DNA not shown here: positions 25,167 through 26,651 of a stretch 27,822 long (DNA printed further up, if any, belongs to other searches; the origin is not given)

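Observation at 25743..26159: Discoidin/F5-8C-like domain inserted inside the baseplate J wedge protein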

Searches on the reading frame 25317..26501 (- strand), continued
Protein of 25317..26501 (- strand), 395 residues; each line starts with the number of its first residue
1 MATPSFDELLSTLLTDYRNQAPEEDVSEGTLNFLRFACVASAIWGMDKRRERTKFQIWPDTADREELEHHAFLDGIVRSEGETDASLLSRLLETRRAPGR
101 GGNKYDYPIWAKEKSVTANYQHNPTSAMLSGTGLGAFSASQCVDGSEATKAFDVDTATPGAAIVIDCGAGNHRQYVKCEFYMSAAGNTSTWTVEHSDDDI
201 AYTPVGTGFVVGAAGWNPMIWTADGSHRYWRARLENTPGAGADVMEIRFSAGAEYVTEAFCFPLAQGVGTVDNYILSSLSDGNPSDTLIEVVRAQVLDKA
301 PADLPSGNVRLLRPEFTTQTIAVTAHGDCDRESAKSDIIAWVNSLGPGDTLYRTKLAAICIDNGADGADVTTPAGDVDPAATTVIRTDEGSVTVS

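Call 43: fold_search(model_id=the predicted structure, library=viral)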
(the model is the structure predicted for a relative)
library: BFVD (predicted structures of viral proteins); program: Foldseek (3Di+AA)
matches with E <= 10: 1721; with E <= 0.001: 122
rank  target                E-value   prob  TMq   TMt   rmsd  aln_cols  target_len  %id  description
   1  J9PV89                1.3e-11  1.00  0.35  0.30  21.2       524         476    9  Putative baseplate J family protein [Bacillus phage BCD7]
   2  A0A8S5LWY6            1.4e-11  1.00  0.29  0.31  14.9       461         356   12  Baseplate J like protein [Siphoviridae sp. ctabX13]
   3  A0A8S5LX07            1.6e-11  1.00  0.30  0.25  21.2       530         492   11  Baseplate wedge protein [Myoviridae sp. ctZgq1]
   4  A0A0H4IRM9            1.9e-11  1.00  0.26  0.22  22.3       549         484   12  Baseplate protein J-like domain-containing protein [Pseudoalteromonas phage H101]
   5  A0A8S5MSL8            7.1e-11  1.00  0.38  0.40  13.4       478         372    8  Baseplate J like protein [Siphoviridae sp. ct8Ri8]
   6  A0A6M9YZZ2            9.6e-11  1.00  0.35  0.39  14.4       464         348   11  (no name in the UniProt tables at hand)
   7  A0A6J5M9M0            1.2e-10  1.00  0.35  0.35  26.7       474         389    8  XkdT Uncharacterized homolog of phage Mu protein gp47 [uncultured Caudovirales phage]
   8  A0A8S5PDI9            2.2e-10  1.00  0.33  0.37  12.8       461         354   10  Baseplate J like protein [Siphoviridae sp. ct0UO21]
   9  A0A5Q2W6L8            2.5e-10  1.00  0.24  0.24  31.3       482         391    9  (no name in the UniProt tables at hand)
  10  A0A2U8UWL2            4.2e-10  1.00  0.29  0.29  14.3       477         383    8  Putative baseplate wedge protein [Erwinia phage Faunus]
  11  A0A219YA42            4.4e-10  1.00  0.42  0.56  11.4       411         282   10  (no name in the UniProt tables at hand)
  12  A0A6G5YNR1            4.4e-10  1.00  0.33  0.28  14.1       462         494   10  (no name in the UniProt tables at hand)
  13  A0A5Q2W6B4            4.4e-10  1.00  0.28  0.29  22.5       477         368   11  (no name in the UniProt tables at hand)
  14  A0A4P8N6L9            5.0e-10  1.00  0.29  0.23  27.0       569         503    9  Baseplate [Rheinheimera phage vB_RspM_Barba22A]
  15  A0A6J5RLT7            5.9e-10  1.00  0.35  0.30  15.0       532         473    8  XkdT Uncharacterized homolog of phage Mu protein gp47 [uncultured Caudovirales phage]
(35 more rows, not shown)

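Call 44: search_dna_similar(query=window:25317-26501:-, collection=phages, mode=protein, max_evalue=0.001, max_rows=25)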
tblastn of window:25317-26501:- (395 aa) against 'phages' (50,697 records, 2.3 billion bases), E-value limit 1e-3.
Records with a match: 8; places in all: 8; records where one place covers at least 80% of the query: 1.
Best place of each record, by identity: <60% 8.
By first word of the organism name: Bacteriophage 3; Haemophilus 2; Klebsiella 1; Pseudomonas 1; Ralstonia 1.
By host as written in the record: - 3; Haemophilus parasuis 34086b 2; Klebsiella pneumoniae ST405-OXA48 1; Pseudomonas sp. 1; Ralstonia solanacearum 1.
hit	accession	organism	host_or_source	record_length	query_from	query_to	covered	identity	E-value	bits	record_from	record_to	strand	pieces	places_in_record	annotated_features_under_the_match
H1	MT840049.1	Bacteriophage sp.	human fecal samples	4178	5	377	94%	27.4%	3e-9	65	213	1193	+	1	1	record has no annotation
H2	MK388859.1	Klebsiella phage ST405-OXA48phi1.1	Klebsiella pneumoniae ST405-OXA48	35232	3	379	59%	31.0%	5e-5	103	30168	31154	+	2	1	baseplate J protein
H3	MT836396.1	Bacteriophage sp.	human fecal samples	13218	5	80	19%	42.1%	8e-8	61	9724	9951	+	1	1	record has no annotation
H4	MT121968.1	Pseudomonas phage SC_10_H1H2H8_2017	Pseudomonas sp.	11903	4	80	19%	41.6%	4e-9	64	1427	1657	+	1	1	baseplate assembly protein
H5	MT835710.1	Bacteriophage sp.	human fecal samples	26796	4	80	19%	41.6%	1e-8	63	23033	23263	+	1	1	record has no annotation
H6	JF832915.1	Haemophilus phage SuMu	Haemophilus parasuis 34086b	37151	3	81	20%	36.7%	1e-5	53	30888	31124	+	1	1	baseplate J family protein gp47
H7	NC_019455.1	Haemophilus phage SuMu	Haemophilus parasuis 34086b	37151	3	81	20%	36.7%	1e-5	53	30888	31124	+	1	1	tail protein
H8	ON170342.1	Ralstonia phage YO374_1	Ralstonia solanacearum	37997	4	76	18%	38.4%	9e-6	54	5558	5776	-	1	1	record has no annotation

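Call 49: find_related_loci(query=A5, collection=genome_contigs, flank=10000)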
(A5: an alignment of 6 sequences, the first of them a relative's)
Query A5 (395 aa) in genome_contigs; peptide patterns used: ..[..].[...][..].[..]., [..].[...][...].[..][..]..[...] (x = any residue, [..] = any of these).
77 stretches matched a pattern; 4 encode a relative of the query (tblastn E <= 1e-3); 4 distinct loci.
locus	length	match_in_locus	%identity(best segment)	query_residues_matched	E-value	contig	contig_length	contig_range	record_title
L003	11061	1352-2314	53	5-394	4e-37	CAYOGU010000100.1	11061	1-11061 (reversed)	MAG TPA_asm: uncultured Syntrophus sp. isolate binchicken_co265_2 genome assembly, contig: NODE_8950_length_11061_cov_5.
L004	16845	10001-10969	59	6-393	4e-37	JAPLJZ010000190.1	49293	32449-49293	MAG: Deltaproteobacteria bacterium isolate LacPavin_0419_WC70S_MAG_52_23 LacPavin_0419_WC70S_scaffold_312793, whole geno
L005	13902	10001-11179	50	6-395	4e-31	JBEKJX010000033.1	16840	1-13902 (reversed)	MAG: Smithella sp. isolate SPRUCE 333 SPRUCE_333_33, whole genome shotgun sequence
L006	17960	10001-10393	48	6-275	6e-31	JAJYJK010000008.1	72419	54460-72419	MAG: Nitrospirae bacterium isolate DBS2-1.bin159 NODE_621_length_72419_cov_3.966967, whole genome shotgun sequence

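Call 64: search_protein_families(library=ncbifam, proteins=[window:25317-26501:-], max_evalue=0.1)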
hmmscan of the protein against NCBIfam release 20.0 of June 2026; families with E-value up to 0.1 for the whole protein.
window:25317-26501:- (395 aa): 1 family
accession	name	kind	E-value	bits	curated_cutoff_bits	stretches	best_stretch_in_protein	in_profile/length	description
NF041766.1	choice_anch_U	domain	0.073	13.9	32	0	132-193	9-68/92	choice-of-anchor U domain-containing protein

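Call 76: find_homologous_proteins(query=A4, max_evalue=1e-20)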
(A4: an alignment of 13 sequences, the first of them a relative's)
Query A4 (13 sequences) (395 aa, profile of the alignment): 73 proteins with E <= 1e-20 among 8000 candidates.
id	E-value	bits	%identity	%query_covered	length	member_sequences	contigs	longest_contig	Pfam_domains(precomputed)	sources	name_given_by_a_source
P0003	5.8e-178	610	73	100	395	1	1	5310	-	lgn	-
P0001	7.0e-178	610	100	100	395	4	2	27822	PF26078.1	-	-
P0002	1.9e-176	605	73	100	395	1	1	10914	PF26078.1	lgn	-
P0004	6.4e-167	574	56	100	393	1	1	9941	PF26078.1,PF26079.1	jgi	jgi:uncharacterized phage protein gp47/JayE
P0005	6.5e-167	574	46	100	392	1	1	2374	PF00754.32,PF26078.1,PF22633.4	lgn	-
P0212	2.9e-137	476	29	97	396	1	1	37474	PF00754.32,PF26078.1,PF22633.4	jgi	jgi:hypothetical protein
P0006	2.8e-112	394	47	74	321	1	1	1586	PF26078.1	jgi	jgi:hypothetical protein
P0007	8.9e-86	306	56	27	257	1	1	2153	PF26078.1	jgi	jgi:uncharacterized phage protein gp47/JayE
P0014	9.9e-85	303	56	27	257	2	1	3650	PF26078.1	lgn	-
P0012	2.8e-84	301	57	27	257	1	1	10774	PF26078.1,PF26079.1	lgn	-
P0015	2.0e-83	299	56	29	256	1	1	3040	PF26078.1,PF26079.1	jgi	jgi:uncharacterized phage protein gp47/JayE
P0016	1.5e-82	296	60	27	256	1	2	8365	PF26078.1,PF26079.1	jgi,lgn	jgi:uncharacterized phage protein gp47/JayE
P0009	2.7e-82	295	55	27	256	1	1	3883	PF26078.1,PF26079.1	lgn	-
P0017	8.5e-82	293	53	29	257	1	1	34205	PF26078.1,PF26079.1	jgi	jgi:uncharacterized phage protein gp47/JayE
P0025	8.7e-82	293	58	28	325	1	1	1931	PF26078.1,PF26079.1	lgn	-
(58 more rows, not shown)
